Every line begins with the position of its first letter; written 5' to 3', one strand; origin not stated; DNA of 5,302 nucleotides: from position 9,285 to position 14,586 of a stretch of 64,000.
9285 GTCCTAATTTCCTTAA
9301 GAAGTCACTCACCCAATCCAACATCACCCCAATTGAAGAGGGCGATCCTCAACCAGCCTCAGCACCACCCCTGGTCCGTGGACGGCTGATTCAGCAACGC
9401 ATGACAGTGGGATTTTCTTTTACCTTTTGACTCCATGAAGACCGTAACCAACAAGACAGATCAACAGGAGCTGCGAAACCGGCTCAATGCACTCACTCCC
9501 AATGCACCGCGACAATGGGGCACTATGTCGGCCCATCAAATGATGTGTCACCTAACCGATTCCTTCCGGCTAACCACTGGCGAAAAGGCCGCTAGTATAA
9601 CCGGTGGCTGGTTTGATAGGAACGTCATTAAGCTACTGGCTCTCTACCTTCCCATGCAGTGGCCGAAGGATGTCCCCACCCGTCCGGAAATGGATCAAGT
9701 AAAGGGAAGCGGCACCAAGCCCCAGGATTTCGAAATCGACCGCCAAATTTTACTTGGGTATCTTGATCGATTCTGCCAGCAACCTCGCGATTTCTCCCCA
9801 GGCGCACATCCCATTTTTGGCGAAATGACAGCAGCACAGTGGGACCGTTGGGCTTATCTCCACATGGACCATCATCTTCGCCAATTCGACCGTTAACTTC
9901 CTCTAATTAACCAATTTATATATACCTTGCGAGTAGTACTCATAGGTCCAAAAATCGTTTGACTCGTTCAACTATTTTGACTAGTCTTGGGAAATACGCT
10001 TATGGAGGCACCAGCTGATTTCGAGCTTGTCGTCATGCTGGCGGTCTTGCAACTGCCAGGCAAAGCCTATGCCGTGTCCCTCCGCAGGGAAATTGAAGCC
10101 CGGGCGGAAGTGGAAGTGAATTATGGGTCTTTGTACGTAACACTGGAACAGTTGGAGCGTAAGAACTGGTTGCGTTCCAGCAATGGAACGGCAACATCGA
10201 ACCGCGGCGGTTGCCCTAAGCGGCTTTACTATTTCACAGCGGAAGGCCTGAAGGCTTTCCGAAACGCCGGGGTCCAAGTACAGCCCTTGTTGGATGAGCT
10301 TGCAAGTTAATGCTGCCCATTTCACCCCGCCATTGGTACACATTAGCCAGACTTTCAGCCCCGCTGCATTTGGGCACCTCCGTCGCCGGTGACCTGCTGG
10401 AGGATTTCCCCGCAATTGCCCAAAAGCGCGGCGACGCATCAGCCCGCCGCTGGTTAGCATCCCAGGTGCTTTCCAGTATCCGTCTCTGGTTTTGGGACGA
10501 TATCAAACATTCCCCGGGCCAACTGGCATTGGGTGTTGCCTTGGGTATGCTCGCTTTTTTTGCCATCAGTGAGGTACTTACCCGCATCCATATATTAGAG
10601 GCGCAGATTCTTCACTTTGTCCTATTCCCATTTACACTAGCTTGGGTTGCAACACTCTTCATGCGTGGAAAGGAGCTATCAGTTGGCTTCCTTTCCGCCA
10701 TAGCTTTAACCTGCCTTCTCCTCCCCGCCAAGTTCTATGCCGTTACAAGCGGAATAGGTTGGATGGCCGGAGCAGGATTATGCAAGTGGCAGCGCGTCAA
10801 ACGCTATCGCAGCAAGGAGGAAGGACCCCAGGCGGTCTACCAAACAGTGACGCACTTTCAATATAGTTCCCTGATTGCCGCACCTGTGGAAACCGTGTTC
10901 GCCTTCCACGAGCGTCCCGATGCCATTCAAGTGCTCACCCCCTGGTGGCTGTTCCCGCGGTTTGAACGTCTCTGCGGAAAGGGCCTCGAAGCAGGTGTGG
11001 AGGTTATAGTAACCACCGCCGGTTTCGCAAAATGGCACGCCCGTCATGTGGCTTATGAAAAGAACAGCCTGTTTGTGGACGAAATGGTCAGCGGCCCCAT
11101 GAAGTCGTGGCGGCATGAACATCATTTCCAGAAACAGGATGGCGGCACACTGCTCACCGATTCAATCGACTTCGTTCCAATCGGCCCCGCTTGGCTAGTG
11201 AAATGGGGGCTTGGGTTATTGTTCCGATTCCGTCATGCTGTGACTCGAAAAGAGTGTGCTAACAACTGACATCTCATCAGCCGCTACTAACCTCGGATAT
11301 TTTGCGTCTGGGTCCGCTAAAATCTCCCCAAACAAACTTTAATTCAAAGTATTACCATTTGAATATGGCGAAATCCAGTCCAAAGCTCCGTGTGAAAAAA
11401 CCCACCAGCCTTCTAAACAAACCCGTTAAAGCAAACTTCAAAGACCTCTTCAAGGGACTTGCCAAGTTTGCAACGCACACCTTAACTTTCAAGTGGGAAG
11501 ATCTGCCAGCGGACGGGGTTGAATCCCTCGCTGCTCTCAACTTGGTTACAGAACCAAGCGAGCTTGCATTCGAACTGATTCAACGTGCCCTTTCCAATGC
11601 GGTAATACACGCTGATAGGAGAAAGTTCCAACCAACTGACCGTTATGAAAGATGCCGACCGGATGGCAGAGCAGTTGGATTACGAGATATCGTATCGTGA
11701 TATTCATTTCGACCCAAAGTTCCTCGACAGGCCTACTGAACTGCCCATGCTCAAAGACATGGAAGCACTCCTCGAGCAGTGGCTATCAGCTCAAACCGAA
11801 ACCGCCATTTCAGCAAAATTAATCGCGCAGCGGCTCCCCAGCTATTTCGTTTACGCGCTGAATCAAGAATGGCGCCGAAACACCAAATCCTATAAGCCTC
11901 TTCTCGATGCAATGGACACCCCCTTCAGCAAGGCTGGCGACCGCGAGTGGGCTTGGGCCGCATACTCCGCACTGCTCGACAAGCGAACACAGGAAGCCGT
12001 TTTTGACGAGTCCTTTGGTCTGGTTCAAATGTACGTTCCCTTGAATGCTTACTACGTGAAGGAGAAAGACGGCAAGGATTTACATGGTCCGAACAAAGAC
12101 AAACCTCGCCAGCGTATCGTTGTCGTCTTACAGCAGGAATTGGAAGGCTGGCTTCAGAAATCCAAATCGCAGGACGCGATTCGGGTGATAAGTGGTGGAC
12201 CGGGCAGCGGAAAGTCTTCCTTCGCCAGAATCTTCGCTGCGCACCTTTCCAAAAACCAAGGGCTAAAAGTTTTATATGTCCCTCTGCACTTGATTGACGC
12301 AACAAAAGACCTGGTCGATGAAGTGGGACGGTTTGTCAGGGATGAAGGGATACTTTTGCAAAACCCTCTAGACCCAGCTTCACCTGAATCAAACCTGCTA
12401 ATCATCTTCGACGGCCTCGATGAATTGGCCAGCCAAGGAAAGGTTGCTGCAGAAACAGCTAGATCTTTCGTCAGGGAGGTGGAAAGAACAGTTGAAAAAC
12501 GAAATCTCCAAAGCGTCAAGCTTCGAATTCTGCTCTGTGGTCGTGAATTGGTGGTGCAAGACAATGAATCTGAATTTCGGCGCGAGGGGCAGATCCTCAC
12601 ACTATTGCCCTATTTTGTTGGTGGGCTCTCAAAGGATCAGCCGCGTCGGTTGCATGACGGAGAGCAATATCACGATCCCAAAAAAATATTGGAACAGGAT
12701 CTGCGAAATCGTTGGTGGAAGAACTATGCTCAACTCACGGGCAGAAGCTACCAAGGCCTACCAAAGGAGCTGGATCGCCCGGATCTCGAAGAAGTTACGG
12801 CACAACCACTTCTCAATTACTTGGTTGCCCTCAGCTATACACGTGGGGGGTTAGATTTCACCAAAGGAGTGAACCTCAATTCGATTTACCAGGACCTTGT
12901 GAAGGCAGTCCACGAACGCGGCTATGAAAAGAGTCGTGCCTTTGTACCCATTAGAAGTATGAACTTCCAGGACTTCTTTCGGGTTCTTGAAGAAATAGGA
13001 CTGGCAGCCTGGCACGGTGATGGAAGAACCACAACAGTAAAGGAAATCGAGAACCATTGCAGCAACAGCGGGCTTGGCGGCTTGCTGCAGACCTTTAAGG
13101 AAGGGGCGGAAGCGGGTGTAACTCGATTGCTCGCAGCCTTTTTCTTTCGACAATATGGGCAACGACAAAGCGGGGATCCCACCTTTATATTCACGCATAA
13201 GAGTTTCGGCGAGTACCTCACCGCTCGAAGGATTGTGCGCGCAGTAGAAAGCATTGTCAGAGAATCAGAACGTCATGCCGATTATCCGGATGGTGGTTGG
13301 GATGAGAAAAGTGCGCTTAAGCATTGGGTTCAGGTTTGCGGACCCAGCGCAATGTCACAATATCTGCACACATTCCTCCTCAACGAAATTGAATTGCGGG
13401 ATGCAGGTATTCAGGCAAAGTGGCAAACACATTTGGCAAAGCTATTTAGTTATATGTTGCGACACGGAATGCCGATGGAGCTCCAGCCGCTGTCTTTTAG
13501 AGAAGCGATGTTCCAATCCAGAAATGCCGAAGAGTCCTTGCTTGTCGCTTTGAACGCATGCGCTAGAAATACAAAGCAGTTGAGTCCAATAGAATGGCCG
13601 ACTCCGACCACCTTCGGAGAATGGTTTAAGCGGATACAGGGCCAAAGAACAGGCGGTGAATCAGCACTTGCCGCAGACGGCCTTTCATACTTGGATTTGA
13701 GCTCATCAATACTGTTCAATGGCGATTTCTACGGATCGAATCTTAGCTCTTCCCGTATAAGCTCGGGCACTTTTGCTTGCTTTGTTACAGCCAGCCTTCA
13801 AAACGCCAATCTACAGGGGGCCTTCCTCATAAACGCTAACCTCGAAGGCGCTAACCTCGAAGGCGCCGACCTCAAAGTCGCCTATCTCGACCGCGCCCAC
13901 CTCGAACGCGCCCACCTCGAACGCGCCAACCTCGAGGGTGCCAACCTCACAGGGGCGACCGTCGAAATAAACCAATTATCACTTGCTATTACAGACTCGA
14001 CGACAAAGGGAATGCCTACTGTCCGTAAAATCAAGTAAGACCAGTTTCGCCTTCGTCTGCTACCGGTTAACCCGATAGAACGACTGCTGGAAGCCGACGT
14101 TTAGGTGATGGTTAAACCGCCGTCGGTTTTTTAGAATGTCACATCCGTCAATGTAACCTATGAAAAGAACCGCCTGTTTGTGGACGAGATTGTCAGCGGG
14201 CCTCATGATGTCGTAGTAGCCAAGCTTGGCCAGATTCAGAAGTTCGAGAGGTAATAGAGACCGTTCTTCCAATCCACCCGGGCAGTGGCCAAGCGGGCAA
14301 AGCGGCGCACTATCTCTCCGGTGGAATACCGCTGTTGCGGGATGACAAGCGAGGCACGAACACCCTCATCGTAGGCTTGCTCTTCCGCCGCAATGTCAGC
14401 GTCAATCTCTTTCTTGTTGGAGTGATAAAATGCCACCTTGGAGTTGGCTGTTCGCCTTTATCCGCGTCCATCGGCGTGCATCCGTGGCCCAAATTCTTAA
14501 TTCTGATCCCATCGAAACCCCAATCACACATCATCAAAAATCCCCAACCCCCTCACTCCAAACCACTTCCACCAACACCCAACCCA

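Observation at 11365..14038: NACHT-pentapeptide-repeat STAND NTPase: candidate NLR-like defence or signalling gene in an inserted cassette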

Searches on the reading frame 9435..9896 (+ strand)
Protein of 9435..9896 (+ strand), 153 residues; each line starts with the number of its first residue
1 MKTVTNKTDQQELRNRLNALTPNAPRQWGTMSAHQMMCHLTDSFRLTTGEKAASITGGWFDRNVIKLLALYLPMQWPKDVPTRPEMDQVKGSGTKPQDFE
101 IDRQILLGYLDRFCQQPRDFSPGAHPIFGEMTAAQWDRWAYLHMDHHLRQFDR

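Call 3: search_protein_families(library=pfam, proteins=[window:9435-9896:+], max_evalue=0.01)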
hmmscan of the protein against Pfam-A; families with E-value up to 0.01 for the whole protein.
window:9435-9896:+ (153 aa): 1 family
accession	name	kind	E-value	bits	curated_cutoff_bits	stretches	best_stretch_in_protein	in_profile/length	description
PF07606.16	DUF1569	-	3.9e-08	34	21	1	8-151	10-149/152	Protein of unknown function (DUF1569)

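Call 77: search_protein_families(library=padloc, proteins=[L088:12233-12709:+], max_evalue=0.001)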
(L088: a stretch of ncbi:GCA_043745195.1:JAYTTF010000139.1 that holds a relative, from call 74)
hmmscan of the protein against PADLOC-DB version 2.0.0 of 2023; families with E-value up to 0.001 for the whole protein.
L088:12233-12709:+ (159 aa): 0 families

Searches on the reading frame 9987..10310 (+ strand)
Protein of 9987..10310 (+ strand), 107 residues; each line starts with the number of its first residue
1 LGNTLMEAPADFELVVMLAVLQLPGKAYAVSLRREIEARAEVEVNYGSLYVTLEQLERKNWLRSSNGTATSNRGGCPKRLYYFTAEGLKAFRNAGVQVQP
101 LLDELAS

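Call 3: search_protein_families(library=pfam, proteins=[window:9987-10310:+], max_evalue=0.01)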
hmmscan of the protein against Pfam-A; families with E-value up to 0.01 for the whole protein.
window:9987-10310:+ (107 aa): 2 families
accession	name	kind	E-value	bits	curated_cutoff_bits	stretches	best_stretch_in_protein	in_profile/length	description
PF03551.20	PadR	-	1.7e-09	38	27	1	17-92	1-74/75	Transcriptional regulator PadR-like family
PF13601.12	HTH_34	-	0.0012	19.4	27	1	39-93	21-71/80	Winged helix DNA-binding domain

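Call 77: search_protein_families(library=padloc, proteins=[L088:12233-12709:+], max_evalue=0.001)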
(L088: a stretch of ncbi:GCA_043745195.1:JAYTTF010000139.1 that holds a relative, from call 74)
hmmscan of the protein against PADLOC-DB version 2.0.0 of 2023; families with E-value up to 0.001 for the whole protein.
L088:12233-12709:+ (159 aa): 0 families

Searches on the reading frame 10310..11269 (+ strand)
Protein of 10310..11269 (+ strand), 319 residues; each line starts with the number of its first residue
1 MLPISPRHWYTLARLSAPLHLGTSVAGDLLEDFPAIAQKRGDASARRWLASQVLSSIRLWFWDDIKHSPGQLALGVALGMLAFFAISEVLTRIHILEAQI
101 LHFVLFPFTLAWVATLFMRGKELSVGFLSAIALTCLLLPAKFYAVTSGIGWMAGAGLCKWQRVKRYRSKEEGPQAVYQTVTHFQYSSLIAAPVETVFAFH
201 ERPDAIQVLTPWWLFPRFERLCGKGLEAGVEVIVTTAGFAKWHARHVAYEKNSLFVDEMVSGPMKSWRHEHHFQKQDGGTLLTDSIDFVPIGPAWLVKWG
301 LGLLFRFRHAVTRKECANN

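Call 3: search_protein_families(library=pfam, proteins=[window:10310-11269:+], max_evalue=0.01)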
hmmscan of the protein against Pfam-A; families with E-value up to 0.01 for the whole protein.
window:10310-11269:+ (319 aa): 2 families
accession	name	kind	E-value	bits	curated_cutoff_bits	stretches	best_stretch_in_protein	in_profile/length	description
PF03364.25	Polyketide_cyc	-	1.5e-05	25.7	23.4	1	189-301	1-110/126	Polyketide cyclase / dehydrase and lipid transport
PF10604.15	Polyketide_cyc2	-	0.0013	19.4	27.4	1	182-293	3-111/142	Polyketide cyclase / dehydrase and lipid transport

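Call 73: list_cluster_members(proteins=[window:10310-11269:+, window:9987-10310:+, window:9435-9896:+, window:7025-9430:+, window:14430-15197:+, window:14236-14436:-])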
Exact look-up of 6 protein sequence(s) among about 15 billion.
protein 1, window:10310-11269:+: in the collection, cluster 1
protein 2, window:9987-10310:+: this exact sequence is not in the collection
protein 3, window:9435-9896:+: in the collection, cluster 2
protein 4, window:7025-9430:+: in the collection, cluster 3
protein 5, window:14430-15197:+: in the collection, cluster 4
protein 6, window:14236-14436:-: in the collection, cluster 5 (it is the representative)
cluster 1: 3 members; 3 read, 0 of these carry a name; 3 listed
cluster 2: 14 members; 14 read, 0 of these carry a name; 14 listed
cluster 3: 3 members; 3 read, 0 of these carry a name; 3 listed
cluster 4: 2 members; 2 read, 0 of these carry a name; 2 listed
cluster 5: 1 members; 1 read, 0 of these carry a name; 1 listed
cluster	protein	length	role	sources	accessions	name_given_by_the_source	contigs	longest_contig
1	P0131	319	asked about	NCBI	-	-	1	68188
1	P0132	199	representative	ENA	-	-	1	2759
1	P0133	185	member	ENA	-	-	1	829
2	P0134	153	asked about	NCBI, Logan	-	-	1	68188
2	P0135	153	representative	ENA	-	-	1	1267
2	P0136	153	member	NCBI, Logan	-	-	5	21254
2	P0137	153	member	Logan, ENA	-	-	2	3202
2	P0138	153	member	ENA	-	-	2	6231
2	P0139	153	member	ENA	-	-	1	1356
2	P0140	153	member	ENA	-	-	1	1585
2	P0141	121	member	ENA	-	-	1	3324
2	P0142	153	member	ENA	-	-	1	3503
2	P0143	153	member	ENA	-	-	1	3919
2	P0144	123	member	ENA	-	-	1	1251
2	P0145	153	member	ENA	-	-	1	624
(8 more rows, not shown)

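Call 74: find_encoding_contigs(protein=P0136, flank=10000, max_places=5)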
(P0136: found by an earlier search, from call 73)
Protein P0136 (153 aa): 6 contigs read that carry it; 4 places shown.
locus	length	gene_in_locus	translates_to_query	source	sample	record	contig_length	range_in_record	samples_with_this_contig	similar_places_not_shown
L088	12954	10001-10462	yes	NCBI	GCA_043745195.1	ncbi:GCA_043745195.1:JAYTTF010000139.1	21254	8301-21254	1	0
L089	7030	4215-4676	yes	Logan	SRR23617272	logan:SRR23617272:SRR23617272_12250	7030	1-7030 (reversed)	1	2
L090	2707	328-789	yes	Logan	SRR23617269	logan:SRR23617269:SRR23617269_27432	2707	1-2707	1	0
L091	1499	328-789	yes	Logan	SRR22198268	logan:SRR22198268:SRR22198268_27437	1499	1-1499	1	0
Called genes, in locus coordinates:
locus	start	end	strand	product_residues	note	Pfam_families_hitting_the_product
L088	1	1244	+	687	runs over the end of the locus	PF00930:DPPIV_N (faint), PF07676:PD40 (faint), PF26550:Tricorn_2nd (faint), PF26549:Tricorn_N, PF20434:BD-FAE (faint), PF00326:Peptidase_S9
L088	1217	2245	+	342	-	-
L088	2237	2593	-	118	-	PF04993:TfoX_N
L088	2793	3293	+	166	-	PF04461:YajQ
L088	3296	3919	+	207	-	PF12146:Hydrolase_4 (weak), PF20408:Abhydrolase_11, PF00561:Abhydrolase_1 (weak)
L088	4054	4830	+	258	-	PF00702:Hydrolase, PF13344:Hydrolase_6, PF13419:HAD_2 (faint), PF13242:Hydrolase_like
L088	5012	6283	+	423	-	-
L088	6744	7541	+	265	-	PF01435:Peptidase_M48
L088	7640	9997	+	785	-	PF14067:LssY_C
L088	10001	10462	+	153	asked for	PF07606:DUF1569 (weak)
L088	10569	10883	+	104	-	PF03551:PadR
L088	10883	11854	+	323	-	PF03364:Polyketide_cyc (faint), PF28469:DUF8410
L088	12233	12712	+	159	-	-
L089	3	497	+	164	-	?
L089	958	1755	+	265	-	PF01435:Peptidase_M48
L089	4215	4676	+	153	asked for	PF07606:DUF1569 (weak)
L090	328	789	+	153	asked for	PF07606:DUF1569 (weak)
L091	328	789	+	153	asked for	PF07606:DUF1569 (weak)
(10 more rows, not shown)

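Call 77: search_protein_families(library=padloc, proteins=[L088:12233-12709:+], max_evalue=0.001)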
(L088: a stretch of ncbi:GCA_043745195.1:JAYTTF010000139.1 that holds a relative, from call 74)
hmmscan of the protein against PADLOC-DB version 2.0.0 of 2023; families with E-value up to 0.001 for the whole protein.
L088:12233-12709:+ (159 aa): 0 families

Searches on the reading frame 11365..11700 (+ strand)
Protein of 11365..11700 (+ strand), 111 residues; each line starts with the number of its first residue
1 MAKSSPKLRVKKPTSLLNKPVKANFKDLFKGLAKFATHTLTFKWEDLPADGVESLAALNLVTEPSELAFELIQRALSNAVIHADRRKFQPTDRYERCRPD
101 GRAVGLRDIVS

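Call 3: search_protein_families(library=pfam, proteins=[window:11365-11700:+], max_evalue=0.01)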
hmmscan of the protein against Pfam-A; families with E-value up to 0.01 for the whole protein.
window:11365-11700:+ (111 aa): 1 family
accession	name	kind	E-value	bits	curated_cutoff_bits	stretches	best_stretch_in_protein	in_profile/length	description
PF22735.1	NNH3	-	8.7e-06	26.3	27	1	19-80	5-67/213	NACHT N-terminal Helical domain 3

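Call 4: search_protein_families(library=padloc, proteins=[window:11365-11700:+], max_evalue=0.01)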
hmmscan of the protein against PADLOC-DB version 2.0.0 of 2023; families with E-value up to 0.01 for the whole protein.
window:11365-11700:+ (111 aa): 0 families

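Call 5: search_protein_families(library=ncbifam, proteins=[window:11365-11700:+], max_evalue=0.01)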
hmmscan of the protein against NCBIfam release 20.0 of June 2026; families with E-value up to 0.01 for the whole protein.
window:11365-11700:+ (111 aa): 0 families

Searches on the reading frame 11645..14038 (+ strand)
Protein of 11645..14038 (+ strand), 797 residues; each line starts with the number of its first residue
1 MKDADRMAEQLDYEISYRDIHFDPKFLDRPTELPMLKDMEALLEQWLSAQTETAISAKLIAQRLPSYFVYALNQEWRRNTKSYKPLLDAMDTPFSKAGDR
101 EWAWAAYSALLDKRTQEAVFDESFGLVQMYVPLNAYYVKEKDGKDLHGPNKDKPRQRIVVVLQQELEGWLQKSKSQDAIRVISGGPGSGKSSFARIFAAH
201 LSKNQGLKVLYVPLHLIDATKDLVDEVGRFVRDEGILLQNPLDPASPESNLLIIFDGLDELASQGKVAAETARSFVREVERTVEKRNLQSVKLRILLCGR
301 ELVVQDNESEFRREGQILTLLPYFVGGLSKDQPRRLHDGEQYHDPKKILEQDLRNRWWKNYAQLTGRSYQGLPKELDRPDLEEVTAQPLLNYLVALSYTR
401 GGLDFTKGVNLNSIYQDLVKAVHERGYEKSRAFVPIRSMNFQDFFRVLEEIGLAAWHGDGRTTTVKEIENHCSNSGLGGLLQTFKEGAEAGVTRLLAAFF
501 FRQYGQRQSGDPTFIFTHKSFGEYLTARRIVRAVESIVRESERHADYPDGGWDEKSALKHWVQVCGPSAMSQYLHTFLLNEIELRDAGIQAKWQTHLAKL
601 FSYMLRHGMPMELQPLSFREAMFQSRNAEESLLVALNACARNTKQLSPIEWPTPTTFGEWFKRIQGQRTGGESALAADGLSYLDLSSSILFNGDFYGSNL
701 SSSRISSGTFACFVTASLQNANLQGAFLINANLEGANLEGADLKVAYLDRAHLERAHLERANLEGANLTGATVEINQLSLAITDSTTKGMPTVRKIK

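Call 3: search_protein_families(library=pfam, proteins=[window:11645-14038:+], max_evalue=0.01)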
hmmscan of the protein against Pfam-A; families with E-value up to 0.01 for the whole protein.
window:11645-14038:+ (797 aa): 10 families
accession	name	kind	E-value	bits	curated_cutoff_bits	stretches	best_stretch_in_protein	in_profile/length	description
PF22735.1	NNH3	-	5.7e-23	82.5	27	1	28-126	115-213/213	NACHT N-terminal Helical domain 3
PF00805.28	Pentapeptide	-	4.1e-16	58.7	20.2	2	711-743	1-33/40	Pentapeptide repeats (8 copies)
PF24883.2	NPHP3_N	-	6.2e-07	30.2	24.8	1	164-212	10-56/164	Nephrocystin 3, N-terminal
PF05729.18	NACHT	-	1.9e-06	28.3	26.7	1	181-273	4-104/167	NACHT domain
PF00004.35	AAA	-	0.00038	21.3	21.2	1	182-281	3-94/131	ATPase family associated with various cellular activities (AAA)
PF13599.13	Pentapeptide_4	-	0.00068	20.1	38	1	713-777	8-72/78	Pentapeptide repeat region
PF13576.12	Pentapeptide_3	-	0.0014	19.2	27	0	730-772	3-48/48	Pentapeptide repeats (9 copies)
PF20720.3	nSTAND3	-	0.002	18.2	27.2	1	178-224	18-61/155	Novel STAND NTPase 3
PF13191.12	AAA_16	-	0.0041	18.1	32.6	0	171-208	17-52/167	AAA ATPase domain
PF25199.1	nSTAND_NTPase5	-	0.0097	16.2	34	0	152-235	18-88/145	Novel STAND NTPase 5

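Call 4: search_protein_families(library=padloc, proteins=[window:11645-14038:+], max_evalue=0.01)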
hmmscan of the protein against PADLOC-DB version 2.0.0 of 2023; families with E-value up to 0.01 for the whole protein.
window:11645-14038:+ (797 aa): 1 family
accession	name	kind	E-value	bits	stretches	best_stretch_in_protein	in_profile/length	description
PDLC04140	mad8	-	0.00069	17.2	1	180-229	30-76/314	mads_8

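Call 5: search_protein_families(library=ncbifam, proteins=[window:11645-14038:+], max_evalue=0.01)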
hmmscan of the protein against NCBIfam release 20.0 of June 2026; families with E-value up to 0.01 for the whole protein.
window:11645-14038:+ (797 aa): 8 families
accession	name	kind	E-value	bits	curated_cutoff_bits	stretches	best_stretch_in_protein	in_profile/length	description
NF052603.1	penta_Alr5209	equivalog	2.3e-14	53.4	125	2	717-780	24-87/113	Alr5209 family pentapeptide repeat protein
NF047416.1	penta_HetL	equivalog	6.9e-13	48.5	260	1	671-782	46-154/218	heterocyst differentiation pentapeptide repeat protein HetL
NF011744.0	PRK15197.1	equivalog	4.4e-10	39.2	274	1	673-775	146-238/291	SPI-2 type III secretion system effector PipB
NF011743.0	PRK15196.1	equivalog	7.9e-09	34.8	354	1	697-778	231-314/350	type III secretion system effector PipB2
NF038182.1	penta_rpt_SmQnr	exception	0.00022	21.1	460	1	717-782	141-206/215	SmQnr family pentapeptide repeat protein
NF000349.1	mfpA_AE000516.2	equivalog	0.0019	18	360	1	684-761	88-162/183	pentapeptide repeat protein MfpA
NF000056.3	penta_rpt_QnrS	exception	0.0024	17.6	460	1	699-774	12-90/218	QnrS family quinolone resistance pentapeptide repeat protein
NF033086.2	penta_rpt_Qnr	equivalog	0.0032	17.2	240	1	695-771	7-81/211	Qnr family pentapeptide repeat protein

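Call 56: search_protein_families(library=phrogs, proteins=[window:11645-14038:+], max_evalue=0.01)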
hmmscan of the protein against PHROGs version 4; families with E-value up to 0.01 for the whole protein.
window:11645-14038:+ (797 aa): 10 families
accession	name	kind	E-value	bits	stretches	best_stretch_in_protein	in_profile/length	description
phrog_7713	-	unknown function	2.5e-12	47.4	1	717-780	26-84/103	-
phrog_31265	-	unknown function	1.5e-10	42.5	1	675-773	51-151/264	-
phrog_923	-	unknown function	2.9e-10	39.5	1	699-772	818-904/990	-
phrog_15350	-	unknown function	3.3e-09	37.1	1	680-774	112-207/494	-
phrog_12514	-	unknown function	5e-06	27.1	1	698-776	169-250/287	-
phrog_5846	-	DNA, RNA and nucleotide metabolism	0.00033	21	1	165-227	27-80/380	clamp loader of DNA polymerase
phrog_30240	-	unknown function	0.0004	20.3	1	680-759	190-266/438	-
phrog_19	-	DNA, RNA and nucleotide metabolism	0.002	18.1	1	181-212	357-387/621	DnaB-like replicative helicase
phrog_239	-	DNA, RNA and nucleotide metabolism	0.0031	17.5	1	181-214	362-395/801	DNA primase/helicase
phrog_168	-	DNA, RNA and nucleotide metabolism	0.0037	18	1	164-262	31-113/314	clamp loader of DNA polymerase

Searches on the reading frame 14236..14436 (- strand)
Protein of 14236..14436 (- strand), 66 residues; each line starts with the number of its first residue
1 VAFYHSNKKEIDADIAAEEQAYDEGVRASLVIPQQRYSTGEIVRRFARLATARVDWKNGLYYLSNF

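Call 56: search_protein_families(library=phrogs, proteins=[window:14236-14436:-], max_evalue=0.01)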
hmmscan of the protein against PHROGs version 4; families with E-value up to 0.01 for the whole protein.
window:14236-14436:- (66 aa): 0 families

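Call 58: search_protein_families(library=pfam, proteins=[window:14236-14436:-], max_evalue=1)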
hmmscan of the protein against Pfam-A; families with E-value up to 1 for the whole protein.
window:14236-14436:- (66 aa): 1 family
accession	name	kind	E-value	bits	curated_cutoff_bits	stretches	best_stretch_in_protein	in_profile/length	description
PF18104.7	Tudor_2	-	0.19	12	31.4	1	56-66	8-18/35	Jumonji domain-containing protein 2A Tudor domain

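Call 77: search_protein_families(library=padloc, proteins=[L088:12233-12709:+], max_evalue=0.001)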
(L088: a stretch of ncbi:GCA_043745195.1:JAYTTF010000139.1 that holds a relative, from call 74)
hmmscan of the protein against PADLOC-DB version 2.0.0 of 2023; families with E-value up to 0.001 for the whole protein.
L088:12233-12709:+ (159 aa): 0 families
